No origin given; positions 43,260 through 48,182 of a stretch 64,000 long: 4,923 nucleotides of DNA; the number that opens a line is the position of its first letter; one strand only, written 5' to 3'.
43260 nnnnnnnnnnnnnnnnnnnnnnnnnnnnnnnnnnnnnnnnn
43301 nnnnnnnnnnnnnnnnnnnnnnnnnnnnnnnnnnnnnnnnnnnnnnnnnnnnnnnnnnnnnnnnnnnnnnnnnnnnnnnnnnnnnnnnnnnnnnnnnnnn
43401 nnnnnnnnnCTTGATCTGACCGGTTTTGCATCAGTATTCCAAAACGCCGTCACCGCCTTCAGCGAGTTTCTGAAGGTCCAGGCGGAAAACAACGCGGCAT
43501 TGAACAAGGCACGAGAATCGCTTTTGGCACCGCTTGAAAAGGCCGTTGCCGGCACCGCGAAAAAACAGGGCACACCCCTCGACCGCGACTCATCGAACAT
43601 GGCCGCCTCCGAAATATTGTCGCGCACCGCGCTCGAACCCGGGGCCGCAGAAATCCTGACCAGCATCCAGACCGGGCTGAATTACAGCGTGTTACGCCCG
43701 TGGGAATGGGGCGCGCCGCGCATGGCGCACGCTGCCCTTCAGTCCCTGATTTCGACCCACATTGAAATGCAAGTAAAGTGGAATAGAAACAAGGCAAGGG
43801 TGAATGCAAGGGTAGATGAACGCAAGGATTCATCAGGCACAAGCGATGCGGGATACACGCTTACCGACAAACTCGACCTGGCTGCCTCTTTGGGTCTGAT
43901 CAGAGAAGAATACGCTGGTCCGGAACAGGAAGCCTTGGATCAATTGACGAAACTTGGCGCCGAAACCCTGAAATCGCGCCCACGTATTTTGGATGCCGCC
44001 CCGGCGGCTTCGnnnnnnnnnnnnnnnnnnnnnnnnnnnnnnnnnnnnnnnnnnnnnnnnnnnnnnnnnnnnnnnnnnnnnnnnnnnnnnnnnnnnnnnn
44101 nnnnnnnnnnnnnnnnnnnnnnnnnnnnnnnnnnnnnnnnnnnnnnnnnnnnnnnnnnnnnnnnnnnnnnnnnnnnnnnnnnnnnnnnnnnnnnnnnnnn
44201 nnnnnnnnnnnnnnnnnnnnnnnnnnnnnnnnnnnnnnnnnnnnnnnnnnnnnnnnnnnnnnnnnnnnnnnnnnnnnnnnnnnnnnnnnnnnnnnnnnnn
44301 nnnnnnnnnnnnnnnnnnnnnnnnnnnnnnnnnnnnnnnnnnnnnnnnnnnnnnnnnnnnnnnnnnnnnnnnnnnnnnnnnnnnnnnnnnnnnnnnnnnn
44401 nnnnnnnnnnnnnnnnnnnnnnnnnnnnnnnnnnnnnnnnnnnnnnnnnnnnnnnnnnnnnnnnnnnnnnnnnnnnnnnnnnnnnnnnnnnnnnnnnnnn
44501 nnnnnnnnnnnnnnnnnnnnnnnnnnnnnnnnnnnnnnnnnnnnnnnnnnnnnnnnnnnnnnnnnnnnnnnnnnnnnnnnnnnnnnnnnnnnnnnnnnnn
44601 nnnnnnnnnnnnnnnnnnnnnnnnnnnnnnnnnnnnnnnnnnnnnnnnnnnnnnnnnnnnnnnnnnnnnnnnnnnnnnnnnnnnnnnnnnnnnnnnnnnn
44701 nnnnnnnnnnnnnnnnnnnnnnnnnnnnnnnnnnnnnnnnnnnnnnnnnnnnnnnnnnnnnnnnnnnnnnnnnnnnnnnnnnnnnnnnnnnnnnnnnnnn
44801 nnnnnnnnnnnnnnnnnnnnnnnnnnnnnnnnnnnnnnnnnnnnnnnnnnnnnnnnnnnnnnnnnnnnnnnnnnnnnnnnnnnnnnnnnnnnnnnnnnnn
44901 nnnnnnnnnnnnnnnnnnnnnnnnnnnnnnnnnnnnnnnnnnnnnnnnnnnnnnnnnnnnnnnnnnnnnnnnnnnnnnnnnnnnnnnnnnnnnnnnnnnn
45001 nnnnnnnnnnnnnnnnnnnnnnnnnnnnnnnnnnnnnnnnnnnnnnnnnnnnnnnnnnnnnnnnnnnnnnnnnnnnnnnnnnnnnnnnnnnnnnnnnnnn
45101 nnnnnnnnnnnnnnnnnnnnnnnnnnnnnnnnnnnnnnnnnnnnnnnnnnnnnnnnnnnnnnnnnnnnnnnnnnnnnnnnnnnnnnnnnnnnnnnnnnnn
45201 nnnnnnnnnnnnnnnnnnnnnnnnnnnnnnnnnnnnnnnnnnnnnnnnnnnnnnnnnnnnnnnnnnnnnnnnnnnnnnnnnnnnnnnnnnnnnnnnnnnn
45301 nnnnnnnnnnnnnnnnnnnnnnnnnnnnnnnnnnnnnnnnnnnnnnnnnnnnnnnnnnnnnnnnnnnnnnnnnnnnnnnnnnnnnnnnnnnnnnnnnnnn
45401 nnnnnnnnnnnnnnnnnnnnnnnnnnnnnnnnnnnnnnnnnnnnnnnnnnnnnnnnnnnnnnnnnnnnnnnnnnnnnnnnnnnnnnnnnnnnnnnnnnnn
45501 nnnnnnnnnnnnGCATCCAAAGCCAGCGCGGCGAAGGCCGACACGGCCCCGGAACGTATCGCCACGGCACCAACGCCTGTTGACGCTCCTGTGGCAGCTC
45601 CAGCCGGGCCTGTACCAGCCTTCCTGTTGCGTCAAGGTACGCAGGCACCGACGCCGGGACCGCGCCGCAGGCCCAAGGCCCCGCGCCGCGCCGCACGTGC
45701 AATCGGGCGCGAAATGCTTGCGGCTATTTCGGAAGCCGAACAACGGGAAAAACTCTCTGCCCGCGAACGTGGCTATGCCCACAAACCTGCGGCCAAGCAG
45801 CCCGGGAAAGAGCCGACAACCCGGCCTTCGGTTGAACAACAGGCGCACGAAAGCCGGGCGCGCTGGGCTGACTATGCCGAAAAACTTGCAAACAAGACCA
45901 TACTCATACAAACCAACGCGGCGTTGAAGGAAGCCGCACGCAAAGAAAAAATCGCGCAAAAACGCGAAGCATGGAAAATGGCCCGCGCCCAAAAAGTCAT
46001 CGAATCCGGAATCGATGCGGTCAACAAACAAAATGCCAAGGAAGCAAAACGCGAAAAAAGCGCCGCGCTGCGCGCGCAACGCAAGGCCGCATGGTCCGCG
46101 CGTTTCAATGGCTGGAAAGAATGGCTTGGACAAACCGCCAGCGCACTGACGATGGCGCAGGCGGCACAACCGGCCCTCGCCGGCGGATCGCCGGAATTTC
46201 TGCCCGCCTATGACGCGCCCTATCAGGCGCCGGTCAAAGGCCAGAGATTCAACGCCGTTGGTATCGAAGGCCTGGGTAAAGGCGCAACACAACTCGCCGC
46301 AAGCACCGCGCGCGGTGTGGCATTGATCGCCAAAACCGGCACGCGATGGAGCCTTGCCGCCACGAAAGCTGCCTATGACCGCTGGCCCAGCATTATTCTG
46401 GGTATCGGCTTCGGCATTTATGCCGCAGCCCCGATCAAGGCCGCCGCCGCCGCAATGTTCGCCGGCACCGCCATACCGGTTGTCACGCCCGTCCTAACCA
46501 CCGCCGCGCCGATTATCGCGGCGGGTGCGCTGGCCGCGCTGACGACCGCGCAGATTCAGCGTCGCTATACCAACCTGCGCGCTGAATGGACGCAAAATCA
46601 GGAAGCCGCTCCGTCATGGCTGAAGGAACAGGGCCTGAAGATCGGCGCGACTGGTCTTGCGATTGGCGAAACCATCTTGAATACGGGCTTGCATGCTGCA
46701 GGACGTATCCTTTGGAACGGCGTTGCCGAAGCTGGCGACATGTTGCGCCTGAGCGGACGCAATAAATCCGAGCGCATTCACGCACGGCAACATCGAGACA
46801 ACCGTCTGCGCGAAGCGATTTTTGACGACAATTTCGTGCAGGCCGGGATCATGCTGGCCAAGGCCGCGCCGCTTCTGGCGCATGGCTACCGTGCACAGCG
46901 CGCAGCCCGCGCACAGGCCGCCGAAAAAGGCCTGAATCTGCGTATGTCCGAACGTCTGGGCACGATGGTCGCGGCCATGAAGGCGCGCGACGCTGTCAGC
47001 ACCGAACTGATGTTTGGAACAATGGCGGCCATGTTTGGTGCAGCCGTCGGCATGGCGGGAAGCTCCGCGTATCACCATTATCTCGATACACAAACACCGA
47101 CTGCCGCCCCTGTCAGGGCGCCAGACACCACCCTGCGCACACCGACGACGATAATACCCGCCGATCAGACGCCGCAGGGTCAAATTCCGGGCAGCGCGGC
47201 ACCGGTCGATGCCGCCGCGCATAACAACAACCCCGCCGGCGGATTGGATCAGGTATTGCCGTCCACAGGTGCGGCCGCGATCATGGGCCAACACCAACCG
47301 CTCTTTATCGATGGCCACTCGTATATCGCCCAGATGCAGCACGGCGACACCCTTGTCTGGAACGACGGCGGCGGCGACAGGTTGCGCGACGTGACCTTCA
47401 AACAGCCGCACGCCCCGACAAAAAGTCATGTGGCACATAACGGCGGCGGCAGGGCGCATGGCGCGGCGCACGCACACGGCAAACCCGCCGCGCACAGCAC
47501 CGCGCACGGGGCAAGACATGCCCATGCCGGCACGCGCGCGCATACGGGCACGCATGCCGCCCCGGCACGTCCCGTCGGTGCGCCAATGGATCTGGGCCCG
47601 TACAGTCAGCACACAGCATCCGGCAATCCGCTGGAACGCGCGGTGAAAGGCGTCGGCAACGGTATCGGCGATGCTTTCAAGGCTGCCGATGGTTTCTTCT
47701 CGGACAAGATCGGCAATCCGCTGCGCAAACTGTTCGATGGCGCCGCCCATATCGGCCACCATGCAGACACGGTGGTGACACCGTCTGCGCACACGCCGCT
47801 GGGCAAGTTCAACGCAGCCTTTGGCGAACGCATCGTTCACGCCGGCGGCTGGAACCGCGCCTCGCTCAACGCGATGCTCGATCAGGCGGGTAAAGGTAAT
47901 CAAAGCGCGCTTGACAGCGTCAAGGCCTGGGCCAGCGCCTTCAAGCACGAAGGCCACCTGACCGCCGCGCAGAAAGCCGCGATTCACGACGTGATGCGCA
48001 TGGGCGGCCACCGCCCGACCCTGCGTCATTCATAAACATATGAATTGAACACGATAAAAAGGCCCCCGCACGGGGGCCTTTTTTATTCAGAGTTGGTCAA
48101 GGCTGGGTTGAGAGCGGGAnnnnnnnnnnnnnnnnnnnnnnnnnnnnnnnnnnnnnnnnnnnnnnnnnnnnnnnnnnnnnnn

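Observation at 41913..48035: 2040-aa orphan protein with an ancient internal duplication, a tail of hydrophobic helices and a His-rich tract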

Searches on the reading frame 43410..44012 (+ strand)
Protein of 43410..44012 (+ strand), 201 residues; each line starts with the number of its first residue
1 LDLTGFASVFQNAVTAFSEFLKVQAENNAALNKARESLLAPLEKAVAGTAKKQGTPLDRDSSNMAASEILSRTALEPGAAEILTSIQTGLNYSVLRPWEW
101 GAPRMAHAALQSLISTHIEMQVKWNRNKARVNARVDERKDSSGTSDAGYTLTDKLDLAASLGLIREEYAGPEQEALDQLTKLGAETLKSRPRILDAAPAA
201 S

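Call 98: search_solved_structures(query=A5, max_evalue=10)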
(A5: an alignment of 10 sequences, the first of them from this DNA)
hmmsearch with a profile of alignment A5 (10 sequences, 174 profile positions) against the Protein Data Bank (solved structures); distinct sequences matched with E-value up to 10: 6.
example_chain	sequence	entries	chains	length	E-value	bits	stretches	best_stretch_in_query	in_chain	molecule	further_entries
8g8i_A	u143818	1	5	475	0.008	19.8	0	56-91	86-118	C3HR3_9r_shift4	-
3nl9_A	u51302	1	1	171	0.099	16.2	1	5-61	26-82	putative NTP pyrophosphohydrolase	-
2dme_A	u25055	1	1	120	0.21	15.2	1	42-83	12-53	PHD finger protein 3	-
2dwu_A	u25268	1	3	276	0.47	14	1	14-68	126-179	Glutamate racemase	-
1un8_A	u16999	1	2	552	0.67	13.5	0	86-162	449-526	DIHYDROXYACETONE KINASE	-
1un9_A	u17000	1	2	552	0.69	13.5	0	86-162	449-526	DIHYDROXYACETONE KINASE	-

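Call 99: search_protein_families(library=pfam, alignment_id=A5, max_evalue=0.1)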
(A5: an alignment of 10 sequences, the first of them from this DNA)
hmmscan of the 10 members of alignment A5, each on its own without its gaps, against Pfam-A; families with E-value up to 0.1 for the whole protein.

A. member 1, seq(201 aa): 0 families

B. families by the number of members that match (of 10 scanned): 5 families
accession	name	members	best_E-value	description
PF23526.1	AprA_N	1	0.011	AprA N-terminal domain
PF04100.18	Vps53_N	1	0.038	Vps53, N-terminal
PF00934.25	PE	1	0.043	PE family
PF14520.12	HHH_5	1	0.06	Helix-hairpin-helix domain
PF22743.2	PspAA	1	0.079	PspA-Associated protein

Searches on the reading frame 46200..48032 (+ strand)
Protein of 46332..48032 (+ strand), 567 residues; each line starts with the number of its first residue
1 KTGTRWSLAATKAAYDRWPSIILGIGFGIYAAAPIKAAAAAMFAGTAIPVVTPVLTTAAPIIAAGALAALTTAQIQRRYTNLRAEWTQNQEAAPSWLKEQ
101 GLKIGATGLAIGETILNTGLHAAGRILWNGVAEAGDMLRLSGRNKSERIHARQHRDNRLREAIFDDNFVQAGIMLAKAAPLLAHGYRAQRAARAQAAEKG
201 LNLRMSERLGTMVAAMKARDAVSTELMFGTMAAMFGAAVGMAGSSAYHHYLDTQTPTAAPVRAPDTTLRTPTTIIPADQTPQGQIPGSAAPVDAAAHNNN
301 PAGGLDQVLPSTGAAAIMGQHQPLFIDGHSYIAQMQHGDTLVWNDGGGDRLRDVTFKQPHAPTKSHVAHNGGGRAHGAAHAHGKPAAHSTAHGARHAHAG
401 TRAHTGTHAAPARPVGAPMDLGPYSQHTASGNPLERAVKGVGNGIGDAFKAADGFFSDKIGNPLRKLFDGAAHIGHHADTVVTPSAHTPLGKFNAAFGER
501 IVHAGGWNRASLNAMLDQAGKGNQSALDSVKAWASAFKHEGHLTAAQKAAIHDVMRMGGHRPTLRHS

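Call 10: find_homologous_proteins(query=window:46332-48032:+)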
Query window:46332-48032:+: 8000 candidates shared short words with the query, none scored E <= 0.001.

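Call 68: search_solved_structures(query=A3, max_evalue=10)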
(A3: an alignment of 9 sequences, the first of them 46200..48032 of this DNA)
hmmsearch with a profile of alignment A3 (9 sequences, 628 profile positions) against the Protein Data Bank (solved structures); distinct sequences matched with E-value up to 10: 3.
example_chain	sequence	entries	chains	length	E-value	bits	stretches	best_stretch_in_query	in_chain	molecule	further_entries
3hgk_E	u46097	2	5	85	0.2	13.7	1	375-453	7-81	Effector protein hopAB2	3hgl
9kax_A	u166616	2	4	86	1.8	10.6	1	23-92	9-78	Sugar transporter SemiSWEET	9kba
1xu0_A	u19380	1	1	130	1.9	10.5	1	80-131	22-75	prion protein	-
